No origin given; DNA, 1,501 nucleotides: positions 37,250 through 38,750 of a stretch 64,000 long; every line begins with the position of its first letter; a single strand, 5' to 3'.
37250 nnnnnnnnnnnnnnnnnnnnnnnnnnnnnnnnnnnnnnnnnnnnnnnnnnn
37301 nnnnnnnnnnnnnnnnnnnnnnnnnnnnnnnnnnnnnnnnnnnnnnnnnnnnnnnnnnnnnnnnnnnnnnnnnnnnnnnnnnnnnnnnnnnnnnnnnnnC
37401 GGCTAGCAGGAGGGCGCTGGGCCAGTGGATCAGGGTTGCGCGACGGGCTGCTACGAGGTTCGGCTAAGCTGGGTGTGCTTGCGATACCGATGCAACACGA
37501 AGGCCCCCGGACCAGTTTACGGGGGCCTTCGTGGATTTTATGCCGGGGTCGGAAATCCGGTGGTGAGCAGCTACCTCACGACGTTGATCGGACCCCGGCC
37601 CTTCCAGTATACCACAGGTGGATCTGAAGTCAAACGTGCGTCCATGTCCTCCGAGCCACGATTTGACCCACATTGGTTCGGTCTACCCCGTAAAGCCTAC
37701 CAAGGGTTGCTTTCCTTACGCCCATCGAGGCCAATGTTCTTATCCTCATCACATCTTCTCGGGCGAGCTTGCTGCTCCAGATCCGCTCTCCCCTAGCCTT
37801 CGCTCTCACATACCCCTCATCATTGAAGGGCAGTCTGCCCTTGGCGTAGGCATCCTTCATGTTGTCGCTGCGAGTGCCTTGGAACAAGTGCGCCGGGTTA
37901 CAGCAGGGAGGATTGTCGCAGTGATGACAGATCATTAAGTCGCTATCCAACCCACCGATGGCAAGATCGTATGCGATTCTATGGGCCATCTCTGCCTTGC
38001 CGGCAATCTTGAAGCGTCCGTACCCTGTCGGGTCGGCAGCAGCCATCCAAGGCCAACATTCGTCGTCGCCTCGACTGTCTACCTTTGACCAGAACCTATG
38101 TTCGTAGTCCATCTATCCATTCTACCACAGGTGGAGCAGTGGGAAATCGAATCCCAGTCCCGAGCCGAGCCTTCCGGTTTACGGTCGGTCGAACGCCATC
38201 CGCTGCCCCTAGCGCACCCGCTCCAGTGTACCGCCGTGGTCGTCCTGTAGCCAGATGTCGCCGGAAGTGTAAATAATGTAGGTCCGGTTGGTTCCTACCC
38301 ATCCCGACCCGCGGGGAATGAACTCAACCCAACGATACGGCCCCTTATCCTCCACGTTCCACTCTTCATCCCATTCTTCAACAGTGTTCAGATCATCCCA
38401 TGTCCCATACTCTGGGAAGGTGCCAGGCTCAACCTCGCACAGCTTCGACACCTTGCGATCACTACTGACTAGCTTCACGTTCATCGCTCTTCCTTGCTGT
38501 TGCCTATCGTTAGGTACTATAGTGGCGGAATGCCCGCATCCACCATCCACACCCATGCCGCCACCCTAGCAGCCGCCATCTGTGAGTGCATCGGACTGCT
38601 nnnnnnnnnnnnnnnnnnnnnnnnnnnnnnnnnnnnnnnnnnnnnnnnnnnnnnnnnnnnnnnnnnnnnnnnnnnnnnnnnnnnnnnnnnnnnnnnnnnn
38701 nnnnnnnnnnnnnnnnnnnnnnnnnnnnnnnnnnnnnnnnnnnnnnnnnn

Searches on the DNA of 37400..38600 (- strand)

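Call 26: search_rna_families(source=window, start=37400, end=38600, threshold=evalue, max_evalue=10, show_alignments=2)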
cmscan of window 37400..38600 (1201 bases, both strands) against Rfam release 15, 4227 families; matches with E-value up to 10: 8.
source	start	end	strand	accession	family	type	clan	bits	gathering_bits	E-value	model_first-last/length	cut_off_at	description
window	38129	38209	-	RF00023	tmRNA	Gene;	CL00001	37.7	47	2.8e-13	1-374/374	no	transfer-messenger RNA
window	37496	37533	+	RF03371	mir-4788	Gene; miRNA;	-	19.8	91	1.2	1-80/80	no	mir-4788 microRNA precursor family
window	37400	37541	+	RF02566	Ms1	Gene; sRNA;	-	18.1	162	0.035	162-304/304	5'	Mycobacterium smegmatis small RNA 1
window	38022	38165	-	RF04321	tmRNA_permuted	Gene;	-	15.7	47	1.1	27-111/213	no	permuted transfer-messenger RNA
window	37494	37535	-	RF01025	mir-934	Gene; miRNA;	-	15.7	80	9.5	1-83/83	no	mir-934 microRNA precursor family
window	37918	37943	+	RF00289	SNORND104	Gene; snRNA; snoRNA; CD-box;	CL00077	14.7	40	2.4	1-70/70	no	Small nucleolar RNA SNORD104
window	37502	37528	-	RF01716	PhotoRC-I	Cis-reg;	-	12.6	45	3.4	1-44/44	no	PhotoRC-I RNA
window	37495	37610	-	RF02471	Ms_IGR-5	Gene; sRNA;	-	12.2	45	4.4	1-184/184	no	Actinobacteria sRNA Ms_IGR-5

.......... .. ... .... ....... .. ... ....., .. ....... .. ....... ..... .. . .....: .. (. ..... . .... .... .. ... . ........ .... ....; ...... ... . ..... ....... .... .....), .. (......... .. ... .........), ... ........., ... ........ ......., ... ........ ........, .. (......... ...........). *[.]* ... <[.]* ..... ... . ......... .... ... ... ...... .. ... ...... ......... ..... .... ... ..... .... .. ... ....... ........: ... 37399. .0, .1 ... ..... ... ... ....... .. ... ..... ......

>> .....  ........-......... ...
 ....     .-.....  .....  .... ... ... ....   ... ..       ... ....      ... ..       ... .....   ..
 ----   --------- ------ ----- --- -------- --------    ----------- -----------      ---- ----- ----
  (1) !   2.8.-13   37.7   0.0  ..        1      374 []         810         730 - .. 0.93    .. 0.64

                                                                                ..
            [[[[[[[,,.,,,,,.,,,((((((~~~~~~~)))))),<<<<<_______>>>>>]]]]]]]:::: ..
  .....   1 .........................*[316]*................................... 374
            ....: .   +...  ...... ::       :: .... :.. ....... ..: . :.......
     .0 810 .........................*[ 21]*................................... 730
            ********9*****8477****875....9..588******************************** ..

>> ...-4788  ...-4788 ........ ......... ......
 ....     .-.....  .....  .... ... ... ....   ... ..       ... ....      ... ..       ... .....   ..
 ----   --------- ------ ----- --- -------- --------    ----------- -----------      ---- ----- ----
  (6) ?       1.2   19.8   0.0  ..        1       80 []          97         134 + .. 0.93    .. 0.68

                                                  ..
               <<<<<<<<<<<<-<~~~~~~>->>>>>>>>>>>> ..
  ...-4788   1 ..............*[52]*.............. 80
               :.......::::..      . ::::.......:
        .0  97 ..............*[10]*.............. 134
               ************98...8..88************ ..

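Call 75: search_dna_similar(query=window:38125-38215:-, collection=phages, mode=distant, max_evalue=0.01, max_rows=25)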
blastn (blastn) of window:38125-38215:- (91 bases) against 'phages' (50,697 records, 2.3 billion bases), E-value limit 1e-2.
No match.
